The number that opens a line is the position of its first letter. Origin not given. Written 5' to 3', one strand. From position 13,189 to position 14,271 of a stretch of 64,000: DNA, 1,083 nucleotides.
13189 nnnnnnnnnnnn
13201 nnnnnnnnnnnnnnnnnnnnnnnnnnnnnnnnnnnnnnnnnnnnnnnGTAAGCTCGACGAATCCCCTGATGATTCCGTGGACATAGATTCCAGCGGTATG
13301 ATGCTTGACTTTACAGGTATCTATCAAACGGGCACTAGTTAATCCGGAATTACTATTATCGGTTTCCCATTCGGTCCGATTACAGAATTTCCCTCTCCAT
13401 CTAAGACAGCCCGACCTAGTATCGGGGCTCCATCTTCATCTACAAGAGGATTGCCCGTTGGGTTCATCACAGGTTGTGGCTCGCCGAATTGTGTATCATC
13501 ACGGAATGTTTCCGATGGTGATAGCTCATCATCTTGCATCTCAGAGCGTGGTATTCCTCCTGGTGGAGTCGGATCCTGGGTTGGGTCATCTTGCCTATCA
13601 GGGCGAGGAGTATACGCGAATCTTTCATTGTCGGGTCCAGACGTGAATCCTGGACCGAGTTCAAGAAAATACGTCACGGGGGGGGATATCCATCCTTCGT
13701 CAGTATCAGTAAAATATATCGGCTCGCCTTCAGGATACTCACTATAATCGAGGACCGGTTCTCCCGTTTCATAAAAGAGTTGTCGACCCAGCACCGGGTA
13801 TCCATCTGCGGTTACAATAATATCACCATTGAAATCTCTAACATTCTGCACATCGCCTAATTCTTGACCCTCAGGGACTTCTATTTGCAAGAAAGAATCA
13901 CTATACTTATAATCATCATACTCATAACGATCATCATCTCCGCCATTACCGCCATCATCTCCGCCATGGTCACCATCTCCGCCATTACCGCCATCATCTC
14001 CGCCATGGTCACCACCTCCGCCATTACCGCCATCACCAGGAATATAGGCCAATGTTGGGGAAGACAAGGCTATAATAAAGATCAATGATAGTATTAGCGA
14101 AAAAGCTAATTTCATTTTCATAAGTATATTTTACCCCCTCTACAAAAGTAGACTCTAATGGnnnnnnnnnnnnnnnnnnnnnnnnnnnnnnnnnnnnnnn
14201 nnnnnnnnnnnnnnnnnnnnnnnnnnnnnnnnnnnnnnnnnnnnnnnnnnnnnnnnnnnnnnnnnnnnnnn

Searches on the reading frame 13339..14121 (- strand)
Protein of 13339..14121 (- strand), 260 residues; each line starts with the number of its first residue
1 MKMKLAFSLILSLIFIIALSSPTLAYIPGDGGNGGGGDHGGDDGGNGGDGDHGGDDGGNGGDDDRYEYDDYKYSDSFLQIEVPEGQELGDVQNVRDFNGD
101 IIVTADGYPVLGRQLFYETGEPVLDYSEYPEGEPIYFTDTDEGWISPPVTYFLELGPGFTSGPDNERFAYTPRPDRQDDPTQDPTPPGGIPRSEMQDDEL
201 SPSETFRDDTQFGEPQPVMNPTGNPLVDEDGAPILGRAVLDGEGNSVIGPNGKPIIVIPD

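Call 23: search_protein_families(library=pfam, proteins=[window:13339-14121:-], max_evalue=0.01)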
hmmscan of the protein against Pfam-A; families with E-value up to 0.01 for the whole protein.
window:13339-14121:- (260 aa): 0 families

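Call 37: search_protein_families(library=ncbifam, proteins=[window:13342-14121:-], max_evalue=0.01)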
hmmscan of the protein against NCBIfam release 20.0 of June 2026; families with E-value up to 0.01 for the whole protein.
window:13342-14121:- (260 aa): 1 family
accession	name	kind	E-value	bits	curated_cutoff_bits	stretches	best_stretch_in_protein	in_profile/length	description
NF009332.0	PRK12690.1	equivalog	0.0081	15.5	288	0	74-112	85-123/239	flagellar hook-basal body complex protein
